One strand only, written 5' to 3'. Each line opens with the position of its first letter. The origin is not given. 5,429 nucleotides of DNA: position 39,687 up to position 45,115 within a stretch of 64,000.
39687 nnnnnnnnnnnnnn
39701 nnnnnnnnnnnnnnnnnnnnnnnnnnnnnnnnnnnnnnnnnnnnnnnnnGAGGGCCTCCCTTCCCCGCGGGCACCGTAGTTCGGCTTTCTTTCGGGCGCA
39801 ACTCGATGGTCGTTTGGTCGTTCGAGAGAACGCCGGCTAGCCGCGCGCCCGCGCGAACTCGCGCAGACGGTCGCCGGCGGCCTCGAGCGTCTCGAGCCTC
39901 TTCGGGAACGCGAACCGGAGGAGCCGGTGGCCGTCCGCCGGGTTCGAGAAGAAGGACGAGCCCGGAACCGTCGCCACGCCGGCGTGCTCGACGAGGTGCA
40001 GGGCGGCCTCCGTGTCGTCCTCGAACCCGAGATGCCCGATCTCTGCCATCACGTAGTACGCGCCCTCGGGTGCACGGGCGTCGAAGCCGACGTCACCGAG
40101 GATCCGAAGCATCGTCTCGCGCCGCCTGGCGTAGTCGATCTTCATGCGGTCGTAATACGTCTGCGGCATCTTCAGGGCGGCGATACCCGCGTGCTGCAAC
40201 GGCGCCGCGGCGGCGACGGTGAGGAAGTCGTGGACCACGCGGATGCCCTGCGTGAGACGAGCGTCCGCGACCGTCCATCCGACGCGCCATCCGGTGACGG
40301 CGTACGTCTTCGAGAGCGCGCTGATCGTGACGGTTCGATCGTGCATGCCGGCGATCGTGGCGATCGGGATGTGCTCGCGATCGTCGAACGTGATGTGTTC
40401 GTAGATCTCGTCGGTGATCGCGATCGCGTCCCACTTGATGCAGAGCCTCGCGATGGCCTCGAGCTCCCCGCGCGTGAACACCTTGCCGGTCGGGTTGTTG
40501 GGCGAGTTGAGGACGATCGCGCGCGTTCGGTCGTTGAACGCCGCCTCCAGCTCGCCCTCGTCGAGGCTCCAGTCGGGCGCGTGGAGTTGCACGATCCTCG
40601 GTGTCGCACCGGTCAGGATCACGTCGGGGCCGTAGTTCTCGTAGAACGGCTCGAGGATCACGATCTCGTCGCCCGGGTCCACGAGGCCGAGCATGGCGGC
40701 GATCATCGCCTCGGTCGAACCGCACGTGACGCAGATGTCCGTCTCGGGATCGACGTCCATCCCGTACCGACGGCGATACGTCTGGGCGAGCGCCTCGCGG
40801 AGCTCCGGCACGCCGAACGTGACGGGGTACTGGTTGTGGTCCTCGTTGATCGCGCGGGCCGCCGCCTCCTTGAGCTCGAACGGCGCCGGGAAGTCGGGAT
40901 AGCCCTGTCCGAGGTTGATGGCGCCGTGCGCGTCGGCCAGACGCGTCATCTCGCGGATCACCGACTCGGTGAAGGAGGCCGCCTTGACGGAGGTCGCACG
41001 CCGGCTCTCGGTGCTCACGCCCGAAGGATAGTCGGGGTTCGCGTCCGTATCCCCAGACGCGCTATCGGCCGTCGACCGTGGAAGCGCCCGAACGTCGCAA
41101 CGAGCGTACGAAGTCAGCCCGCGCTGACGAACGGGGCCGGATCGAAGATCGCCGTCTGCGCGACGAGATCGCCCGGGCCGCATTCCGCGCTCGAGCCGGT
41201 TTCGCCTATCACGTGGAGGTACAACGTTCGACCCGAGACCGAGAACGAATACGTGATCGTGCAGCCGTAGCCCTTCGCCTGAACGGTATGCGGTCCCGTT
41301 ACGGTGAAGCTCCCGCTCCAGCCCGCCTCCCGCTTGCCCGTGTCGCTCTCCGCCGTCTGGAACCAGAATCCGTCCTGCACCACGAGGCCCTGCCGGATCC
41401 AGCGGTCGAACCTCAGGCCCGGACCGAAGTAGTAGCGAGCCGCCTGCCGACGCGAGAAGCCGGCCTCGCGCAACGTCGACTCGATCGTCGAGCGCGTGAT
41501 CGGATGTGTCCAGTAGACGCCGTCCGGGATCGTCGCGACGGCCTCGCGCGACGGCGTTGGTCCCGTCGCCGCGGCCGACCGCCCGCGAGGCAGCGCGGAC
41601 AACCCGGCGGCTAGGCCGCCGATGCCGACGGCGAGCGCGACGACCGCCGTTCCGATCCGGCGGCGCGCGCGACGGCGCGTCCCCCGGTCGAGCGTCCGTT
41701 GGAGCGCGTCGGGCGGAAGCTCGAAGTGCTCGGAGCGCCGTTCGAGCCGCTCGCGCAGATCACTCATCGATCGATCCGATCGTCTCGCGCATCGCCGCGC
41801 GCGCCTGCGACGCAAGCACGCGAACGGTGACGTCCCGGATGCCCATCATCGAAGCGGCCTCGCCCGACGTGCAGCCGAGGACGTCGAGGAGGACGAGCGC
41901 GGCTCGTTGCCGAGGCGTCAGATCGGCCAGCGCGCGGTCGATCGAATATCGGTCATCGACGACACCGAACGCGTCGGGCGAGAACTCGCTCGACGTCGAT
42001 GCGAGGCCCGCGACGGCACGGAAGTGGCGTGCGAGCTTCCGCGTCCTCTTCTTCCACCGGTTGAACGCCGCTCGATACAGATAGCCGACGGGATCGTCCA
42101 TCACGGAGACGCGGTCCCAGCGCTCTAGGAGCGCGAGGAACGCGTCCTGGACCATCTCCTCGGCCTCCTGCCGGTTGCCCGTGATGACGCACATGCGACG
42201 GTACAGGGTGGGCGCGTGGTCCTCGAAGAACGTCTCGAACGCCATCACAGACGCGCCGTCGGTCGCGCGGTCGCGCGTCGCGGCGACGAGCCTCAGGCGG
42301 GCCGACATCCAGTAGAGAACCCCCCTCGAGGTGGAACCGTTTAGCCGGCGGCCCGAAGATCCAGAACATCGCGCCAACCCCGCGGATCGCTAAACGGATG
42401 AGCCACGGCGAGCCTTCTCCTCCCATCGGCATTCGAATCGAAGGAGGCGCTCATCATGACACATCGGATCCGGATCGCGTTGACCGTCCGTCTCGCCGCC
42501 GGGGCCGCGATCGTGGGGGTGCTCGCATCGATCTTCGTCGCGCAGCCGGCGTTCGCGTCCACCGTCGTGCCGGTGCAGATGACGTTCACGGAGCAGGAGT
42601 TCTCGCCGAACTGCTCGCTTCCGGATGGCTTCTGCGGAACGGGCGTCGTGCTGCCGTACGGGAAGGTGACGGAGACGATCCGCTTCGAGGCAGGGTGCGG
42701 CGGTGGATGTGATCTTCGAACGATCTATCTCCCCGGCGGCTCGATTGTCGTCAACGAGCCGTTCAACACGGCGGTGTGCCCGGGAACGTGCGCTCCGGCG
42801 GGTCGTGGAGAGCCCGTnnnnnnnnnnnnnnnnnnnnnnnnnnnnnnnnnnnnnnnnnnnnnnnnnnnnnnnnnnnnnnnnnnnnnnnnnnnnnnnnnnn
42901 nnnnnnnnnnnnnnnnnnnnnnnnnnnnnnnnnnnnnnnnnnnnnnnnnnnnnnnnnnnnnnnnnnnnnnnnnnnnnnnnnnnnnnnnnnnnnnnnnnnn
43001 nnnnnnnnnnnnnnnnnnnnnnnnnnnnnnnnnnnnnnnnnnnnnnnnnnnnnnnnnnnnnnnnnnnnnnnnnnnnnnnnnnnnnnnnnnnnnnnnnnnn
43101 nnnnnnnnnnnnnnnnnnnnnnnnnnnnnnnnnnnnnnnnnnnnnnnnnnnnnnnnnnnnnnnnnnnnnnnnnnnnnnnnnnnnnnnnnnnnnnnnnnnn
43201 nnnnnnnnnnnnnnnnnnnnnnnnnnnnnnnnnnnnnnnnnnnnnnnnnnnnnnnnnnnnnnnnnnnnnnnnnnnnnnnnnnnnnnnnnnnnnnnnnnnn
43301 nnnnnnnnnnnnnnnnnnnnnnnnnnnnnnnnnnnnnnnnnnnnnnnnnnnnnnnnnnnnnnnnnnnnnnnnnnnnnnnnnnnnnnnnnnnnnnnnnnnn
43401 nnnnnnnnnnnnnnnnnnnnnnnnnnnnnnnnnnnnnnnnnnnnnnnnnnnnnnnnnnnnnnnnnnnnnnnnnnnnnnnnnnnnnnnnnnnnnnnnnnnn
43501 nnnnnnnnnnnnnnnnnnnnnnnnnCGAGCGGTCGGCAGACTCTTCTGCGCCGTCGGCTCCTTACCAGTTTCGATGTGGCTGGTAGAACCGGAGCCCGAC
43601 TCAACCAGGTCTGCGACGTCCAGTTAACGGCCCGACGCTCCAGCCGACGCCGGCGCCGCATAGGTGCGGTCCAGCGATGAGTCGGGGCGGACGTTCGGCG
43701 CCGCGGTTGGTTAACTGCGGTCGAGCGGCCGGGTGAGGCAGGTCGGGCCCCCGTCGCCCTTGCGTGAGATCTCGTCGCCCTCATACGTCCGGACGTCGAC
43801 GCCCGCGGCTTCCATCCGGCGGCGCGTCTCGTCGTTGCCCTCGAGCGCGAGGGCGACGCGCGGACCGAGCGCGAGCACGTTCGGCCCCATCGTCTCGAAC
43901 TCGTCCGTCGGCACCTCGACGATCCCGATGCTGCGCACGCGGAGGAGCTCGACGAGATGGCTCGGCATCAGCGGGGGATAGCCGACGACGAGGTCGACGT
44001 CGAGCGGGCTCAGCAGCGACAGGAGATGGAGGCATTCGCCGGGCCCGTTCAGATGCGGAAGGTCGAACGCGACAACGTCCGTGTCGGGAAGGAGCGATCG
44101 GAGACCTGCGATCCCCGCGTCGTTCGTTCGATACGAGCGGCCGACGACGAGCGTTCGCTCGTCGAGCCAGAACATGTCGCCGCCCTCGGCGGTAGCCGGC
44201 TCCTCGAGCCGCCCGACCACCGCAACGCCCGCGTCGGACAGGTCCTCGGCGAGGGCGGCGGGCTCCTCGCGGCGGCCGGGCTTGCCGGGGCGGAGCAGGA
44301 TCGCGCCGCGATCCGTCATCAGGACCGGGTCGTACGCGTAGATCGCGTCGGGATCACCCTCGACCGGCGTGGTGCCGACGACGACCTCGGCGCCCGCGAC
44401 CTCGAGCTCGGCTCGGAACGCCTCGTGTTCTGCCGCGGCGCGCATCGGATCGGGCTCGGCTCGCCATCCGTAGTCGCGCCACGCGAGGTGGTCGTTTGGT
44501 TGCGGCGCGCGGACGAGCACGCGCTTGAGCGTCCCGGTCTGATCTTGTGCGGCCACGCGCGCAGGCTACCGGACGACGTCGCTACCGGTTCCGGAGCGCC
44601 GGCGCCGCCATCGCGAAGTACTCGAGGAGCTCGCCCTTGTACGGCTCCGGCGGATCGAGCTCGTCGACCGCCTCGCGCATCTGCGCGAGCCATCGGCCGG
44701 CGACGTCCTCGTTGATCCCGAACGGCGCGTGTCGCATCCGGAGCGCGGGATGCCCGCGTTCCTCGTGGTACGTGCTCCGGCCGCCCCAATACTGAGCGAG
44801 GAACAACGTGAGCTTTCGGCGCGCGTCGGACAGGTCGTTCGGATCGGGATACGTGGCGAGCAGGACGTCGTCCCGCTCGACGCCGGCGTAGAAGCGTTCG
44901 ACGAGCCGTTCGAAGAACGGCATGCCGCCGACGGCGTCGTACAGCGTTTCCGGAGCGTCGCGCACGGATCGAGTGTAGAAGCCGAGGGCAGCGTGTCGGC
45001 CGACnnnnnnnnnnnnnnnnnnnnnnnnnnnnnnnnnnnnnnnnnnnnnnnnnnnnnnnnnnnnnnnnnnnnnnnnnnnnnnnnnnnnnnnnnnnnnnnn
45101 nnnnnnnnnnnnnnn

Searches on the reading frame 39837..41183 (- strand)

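Call 16: search_protein_families(library=pfam, proteins=[window:39837-41183:-], max_evalue=0.001)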
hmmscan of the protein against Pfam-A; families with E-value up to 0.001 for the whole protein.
window:39837-41183:- (448 aa): 4 families
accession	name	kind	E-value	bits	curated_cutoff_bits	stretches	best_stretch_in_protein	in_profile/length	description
PF00155.27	Aminotran_1_2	-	3.4e-60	204.6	19.7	1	89-426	4-346/361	Aminotransferase class I and II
PF01053.26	Cys_Met_Meta_PP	-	8.7e-06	25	27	1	151-258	72-173/381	Cys/Met metabolism PLP-dependent enzyme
PF01041.23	DegT_DnrJ_EryC1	-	5.9e-05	22.9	19.8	1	152-258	43-145/360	DegT/DnrJ/EryC1/StrS aminotransferase family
PF00266.25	Aminotran_5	-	0.00052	19.5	21.5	1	144-258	58-175/371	Aminotransferase class-V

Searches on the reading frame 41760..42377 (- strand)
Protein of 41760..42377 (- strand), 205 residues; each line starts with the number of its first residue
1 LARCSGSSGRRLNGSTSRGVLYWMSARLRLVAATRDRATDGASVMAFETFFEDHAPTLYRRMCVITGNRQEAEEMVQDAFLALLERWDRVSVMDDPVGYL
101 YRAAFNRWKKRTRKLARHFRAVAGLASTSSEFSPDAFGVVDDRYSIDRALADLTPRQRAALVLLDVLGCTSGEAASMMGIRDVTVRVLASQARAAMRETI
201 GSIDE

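Call 76: search_protein_families(library=pfam, proteins=[window:41760-42377:-], max_evalue=0.001)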
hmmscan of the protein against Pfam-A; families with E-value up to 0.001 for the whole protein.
window:41760-42377:- (205 aa): 4 families
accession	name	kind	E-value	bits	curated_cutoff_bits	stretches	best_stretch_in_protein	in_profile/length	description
PF08281.18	Sigma70_r4_2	-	4.1e-12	46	25.7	1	145-196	3-54/54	Sigma-70, region 4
PF04542.20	Sigma70_r2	-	8.8e-10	38.7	24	1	50-117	1-70/71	Sigma-70 region 2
PF22233.2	PhyR_sigma-like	-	2.6e-06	27.6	27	1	150-195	1-46/50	Response regulator PhyR, sigma-like domain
PF04545.22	Sigma70_r4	-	1.5e-05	24.9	24.1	1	149-198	1-50/50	Sigma-70, region 4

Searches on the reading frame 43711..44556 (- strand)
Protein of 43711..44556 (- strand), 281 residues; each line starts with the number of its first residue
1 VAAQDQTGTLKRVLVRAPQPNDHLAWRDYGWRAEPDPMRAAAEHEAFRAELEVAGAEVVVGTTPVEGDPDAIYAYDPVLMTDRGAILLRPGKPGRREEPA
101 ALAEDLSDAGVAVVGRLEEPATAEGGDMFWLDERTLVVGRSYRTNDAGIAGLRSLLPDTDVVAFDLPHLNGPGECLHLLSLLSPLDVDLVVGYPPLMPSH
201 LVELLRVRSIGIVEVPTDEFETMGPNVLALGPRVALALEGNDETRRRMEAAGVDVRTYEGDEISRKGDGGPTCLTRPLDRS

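Call 76: search_protein_families(library=pfam, proteins=[window:43711-44556:-], max_evalue=0.001)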
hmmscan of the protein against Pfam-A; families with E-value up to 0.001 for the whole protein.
window:43711-44556:- (281 aa): 2 families
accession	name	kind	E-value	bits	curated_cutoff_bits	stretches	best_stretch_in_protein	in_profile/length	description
PF02274.22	ADI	-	1.8e-18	67.2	22.8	2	114-206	174-271/377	Arginine deiminase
PF19420.4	DDAH_eukar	-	7.5e-10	39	23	1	39-277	27-289/291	N,N dimethylarginine dimethylhydrolase, eukaryotic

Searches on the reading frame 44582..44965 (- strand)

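Call 76: search_protein_families(library=pfam, proteins=[window:44582-44965:-], max_evalue=0.001)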
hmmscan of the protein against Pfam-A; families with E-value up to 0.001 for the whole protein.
window:44582-44965:- (127 aa): 1 family
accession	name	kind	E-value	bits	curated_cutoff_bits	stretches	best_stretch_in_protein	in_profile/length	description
PF01152.27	Bac_globin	-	6.9e-28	97.7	21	1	7-119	1-114/121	Bacterial-like globin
